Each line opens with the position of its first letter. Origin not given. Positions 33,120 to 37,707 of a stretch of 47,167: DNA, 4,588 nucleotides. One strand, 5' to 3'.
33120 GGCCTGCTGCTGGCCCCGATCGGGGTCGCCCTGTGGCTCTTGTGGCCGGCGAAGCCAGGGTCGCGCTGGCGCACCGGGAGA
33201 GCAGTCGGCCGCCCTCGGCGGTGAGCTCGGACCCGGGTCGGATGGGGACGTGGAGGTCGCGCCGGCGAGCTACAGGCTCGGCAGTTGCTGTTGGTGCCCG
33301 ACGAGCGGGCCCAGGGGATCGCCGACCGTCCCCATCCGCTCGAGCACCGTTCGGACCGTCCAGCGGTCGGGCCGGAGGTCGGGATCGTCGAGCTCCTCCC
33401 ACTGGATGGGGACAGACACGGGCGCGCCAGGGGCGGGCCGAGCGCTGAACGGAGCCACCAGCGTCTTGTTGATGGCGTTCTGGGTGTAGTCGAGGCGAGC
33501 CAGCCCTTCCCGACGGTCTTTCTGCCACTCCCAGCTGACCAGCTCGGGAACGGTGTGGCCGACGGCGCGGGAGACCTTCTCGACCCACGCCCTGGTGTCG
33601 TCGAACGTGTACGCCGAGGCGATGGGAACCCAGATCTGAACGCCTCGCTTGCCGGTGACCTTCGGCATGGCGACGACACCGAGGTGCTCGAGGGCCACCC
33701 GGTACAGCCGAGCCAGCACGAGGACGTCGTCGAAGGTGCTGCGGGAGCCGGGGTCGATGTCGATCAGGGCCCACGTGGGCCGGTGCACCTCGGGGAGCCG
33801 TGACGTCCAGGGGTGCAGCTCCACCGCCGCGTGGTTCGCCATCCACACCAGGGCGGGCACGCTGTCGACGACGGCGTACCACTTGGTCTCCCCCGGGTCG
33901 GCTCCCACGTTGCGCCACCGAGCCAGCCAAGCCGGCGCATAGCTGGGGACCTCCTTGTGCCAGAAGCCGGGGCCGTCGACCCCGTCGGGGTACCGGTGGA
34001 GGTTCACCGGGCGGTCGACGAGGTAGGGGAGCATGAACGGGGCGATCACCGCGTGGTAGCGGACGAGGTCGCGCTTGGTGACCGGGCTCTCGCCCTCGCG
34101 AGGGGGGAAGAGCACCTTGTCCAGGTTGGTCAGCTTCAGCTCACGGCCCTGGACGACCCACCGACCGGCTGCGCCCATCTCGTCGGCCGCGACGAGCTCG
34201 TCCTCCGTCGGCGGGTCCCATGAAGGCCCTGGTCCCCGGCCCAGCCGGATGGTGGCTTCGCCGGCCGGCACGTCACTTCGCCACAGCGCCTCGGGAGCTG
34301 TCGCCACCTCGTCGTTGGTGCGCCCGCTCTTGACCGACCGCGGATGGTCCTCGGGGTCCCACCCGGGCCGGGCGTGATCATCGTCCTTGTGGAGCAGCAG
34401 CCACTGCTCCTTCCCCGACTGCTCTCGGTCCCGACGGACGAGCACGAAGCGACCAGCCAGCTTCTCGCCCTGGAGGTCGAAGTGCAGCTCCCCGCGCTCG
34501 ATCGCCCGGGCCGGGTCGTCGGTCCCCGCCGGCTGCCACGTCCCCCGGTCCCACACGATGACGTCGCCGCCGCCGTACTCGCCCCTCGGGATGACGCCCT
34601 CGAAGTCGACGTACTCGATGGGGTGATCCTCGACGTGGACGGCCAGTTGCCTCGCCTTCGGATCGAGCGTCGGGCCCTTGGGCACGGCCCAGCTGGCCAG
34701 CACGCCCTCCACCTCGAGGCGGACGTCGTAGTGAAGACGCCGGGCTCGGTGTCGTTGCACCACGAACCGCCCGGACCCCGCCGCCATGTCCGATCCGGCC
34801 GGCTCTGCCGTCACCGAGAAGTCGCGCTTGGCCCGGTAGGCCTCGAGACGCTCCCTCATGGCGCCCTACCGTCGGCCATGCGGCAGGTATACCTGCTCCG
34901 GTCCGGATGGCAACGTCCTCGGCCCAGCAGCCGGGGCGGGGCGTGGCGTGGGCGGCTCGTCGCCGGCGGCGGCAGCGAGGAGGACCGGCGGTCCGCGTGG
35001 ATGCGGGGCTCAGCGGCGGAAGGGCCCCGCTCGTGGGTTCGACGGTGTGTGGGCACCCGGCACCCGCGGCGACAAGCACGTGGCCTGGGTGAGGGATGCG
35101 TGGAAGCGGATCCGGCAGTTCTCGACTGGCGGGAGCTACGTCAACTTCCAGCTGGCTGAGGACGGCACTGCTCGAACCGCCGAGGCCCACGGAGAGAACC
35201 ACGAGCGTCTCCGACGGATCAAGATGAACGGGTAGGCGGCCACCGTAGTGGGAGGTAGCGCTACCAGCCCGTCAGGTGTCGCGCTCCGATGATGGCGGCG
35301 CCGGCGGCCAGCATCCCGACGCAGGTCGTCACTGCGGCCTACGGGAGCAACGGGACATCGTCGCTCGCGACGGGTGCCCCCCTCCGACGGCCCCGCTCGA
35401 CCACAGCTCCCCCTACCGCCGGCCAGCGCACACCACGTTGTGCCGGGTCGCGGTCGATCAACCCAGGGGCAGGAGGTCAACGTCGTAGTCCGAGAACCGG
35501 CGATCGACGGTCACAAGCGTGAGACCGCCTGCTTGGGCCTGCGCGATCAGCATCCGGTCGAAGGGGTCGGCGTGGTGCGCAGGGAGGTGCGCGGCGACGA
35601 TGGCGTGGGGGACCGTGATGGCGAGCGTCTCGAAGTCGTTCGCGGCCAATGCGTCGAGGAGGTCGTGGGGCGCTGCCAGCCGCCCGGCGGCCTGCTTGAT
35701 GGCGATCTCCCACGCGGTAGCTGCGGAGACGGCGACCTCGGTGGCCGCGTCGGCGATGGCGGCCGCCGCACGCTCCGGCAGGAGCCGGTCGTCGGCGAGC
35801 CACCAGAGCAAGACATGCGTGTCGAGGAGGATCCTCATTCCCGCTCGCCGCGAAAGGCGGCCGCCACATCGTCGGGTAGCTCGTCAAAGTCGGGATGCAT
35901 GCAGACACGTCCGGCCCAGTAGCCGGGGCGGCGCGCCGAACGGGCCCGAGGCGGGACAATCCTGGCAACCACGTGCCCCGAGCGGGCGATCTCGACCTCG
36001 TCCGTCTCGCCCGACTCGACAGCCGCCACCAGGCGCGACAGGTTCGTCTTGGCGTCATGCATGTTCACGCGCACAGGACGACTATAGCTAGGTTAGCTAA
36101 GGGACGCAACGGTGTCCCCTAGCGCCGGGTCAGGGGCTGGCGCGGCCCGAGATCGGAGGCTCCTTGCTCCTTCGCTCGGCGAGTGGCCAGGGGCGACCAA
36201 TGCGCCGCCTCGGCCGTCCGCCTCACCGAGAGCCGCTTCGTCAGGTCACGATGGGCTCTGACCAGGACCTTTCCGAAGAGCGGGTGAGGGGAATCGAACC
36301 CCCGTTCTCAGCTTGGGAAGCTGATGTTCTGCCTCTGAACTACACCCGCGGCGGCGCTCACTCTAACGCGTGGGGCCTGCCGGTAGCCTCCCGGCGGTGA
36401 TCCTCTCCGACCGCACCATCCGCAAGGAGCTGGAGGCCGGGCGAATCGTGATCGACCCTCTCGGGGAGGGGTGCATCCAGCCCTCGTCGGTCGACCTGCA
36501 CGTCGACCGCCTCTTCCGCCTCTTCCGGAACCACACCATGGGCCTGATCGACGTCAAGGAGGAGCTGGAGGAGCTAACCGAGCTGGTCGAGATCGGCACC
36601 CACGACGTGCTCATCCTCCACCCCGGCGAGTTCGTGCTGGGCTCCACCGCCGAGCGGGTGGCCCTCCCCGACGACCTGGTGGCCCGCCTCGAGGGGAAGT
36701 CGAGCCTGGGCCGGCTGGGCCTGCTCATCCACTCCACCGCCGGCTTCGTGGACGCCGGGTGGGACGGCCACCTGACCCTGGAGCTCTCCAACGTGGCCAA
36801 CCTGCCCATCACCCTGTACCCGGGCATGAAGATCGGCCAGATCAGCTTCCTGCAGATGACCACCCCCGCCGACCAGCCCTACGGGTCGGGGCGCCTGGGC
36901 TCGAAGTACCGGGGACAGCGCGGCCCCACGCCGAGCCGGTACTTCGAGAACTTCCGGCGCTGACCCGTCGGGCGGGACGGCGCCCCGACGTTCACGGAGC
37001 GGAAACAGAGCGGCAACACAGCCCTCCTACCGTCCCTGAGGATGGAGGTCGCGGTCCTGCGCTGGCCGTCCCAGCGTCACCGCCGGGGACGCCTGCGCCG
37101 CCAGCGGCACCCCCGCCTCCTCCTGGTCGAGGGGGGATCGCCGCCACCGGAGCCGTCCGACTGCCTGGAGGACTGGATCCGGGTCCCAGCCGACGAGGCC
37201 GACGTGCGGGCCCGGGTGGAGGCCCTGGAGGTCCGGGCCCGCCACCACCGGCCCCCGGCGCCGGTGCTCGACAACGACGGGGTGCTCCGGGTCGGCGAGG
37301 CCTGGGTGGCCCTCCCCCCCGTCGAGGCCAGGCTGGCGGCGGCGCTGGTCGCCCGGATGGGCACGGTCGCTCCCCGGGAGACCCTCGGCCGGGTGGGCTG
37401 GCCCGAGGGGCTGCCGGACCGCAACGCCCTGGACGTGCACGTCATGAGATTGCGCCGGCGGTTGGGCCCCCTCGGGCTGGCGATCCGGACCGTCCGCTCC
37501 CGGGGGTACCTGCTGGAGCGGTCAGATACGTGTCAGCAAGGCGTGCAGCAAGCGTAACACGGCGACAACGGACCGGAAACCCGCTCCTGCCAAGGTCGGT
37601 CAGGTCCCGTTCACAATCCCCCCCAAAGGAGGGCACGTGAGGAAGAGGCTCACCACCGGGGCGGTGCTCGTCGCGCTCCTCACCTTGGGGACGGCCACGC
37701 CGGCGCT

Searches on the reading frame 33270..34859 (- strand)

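Call 25: search_protein_families(library=pfam, proteins=[window:33270-34859:-], max_evalue=0.01)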
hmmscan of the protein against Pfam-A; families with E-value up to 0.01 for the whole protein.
window:33270-34859:- (529 aa): 3 families
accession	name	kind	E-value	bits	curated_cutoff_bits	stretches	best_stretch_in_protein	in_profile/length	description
PF21686.3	LigD_Prim-Pol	-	1.2e-78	264.7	27.4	1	261-515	1-253/254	LigD, primase-polymerase domain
PF13298.12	LigD_N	-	9.2e-43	145.2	31.1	1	35-142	1-107/107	DNA Ligase D 3'-phosphoesterase domain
PF01896.25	DNA_primase_S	-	1.6e-06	29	26.8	1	367-487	2-163/163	DNA primase small subunit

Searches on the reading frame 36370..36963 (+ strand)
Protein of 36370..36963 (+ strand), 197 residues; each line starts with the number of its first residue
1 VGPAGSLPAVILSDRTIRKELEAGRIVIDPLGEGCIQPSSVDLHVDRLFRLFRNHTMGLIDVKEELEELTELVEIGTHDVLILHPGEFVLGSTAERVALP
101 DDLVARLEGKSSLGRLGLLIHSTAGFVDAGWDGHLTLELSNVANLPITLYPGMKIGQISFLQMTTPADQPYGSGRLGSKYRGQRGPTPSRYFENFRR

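Call 25: search_protein_families(library=pfam, proteins=[window:36370-36963:+], max_evalue=0.01)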
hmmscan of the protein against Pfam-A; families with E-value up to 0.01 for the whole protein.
window:36370-36963:+ (197 aa): 4 families
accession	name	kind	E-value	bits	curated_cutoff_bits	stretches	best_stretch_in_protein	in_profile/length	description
PF22769.1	DCD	-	1.7e-51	174.8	27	1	11-163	1-153/153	dCTP deaminase-like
PF06559.16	DCD_N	-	2.2e-12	47.6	21.4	1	11-161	4-161/164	2'-deoxycytidine 5'-triphosphate deaminase (DCD) N-terminal domain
PF22569.1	DCD_C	-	2.7e-09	37.1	22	1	58-184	51-185/192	2'-deoxycytidine 5'-triphosphate deaminase (DCD), C-terminal domain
PF00692.24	dUTPase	-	5.1e-07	30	22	1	81-166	24-107/129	dUTPase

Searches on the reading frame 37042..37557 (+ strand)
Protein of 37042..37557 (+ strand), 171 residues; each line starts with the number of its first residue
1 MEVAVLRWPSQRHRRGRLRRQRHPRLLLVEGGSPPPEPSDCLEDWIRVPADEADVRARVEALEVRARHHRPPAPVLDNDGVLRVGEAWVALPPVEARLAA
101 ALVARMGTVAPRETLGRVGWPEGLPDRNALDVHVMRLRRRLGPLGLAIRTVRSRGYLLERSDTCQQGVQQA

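Call 25: search_protein_families(library=pfam, proteins=[window:37042-37557:+], max_evalue=0.01)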
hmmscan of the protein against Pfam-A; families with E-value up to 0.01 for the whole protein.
window:37042-37557:+ (171 aa): 1 family
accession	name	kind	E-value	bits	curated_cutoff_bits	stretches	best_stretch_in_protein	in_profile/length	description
PF00486.34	Trans_reg_C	-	2.3e-12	47.2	26.2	1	89-158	4-77/77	Transcriptional regulatory protein, C terminal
